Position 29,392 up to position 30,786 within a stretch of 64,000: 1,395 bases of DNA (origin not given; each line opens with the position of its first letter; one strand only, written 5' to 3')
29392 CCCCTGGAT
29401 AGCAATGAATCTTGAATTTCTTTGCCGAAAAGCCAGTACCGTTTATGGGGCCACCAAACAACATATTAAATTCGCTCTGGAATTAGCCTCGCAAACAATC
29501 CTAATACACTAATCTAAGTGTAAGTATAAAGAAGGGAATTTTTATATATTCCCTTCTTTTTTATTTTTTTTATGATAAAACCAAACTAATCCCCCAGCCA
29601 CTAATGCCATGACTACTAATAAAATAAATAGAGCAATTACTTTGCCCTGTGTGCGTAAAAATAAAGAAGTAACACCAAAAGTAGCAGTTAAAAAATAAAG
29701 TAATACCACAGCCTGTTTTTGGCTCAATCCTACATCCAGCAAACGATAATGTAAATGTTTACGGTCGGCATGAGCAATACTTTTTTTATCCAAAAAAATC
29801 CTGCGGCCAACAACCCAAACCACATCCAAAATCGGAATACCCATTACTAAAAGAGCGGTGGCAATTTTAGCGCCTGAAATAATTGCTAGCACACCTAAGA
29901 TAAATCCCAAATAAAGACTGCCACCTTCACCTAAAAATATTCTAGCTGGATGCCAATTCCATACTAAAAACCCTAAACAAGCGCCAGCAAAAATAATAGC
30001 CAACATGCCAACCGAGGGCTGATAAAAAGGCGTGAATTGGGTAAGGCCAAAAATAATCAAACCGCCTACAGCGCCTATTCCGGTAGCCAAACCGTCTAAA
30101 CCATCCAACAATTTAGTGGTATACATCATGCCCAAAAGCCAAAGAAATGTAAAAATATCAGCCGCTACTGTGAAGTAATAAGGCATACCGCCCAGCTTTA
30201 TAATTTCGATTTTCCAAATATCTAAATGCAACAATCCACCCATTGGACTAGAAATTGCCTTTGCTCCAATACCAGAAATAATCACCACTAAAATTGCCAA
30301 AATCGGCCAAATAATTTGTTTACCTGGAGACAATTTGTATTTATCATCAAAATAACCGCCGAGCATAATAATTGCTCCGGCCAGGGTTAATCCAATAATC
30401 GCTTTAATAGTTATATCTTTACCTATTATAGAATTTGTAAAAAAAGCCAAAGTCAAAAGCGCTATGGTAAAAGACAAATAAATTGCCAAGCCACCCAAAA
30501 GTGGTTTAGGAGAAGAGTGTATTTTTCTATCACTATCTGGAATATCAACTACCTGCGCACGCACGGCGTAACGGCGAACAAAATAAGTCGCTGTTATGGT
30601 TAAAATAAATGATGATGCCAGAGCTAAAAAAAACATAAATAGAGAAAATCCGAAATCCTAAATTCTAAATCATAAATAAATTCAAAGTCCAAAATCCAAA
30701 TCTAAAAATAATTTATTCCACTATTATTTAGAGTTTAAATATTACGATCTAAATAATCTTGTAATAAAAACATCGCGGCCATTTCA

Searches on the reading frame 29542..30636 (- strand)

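Call 56: search_protein_families(library=ncbifam, proteins=[window:29542-30636:-], max_evalue=0.00001)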
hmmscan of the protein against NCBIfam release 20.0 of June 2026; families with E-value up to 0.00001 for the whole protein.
window:29542-30636:- (364 aa): 3 families
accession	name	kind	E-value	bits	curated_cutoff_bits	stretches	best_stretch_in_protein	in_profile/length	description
NF053644.1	MraY_archaea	equivalog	3.6e-23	82.4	450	2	163-322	186-337/340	pseudomurein biosynthesis MraY family phospho-N-acetylmuramoyl-pentapeptide-transferase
TIGR02380.1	ECA_wecA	exception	4.2e-21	75.5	326.05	1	5-331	3-315/346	UDP-N-acetylglucosamine--undecaprenyl-phosphate N-acetylglucosaminephosphotransferase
TIGR00445.1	mraY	equivalog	7e-16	58.6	192.05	1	33-322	24-312/321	phospho-N-acetylmuramoyl-pentapeptide-transferase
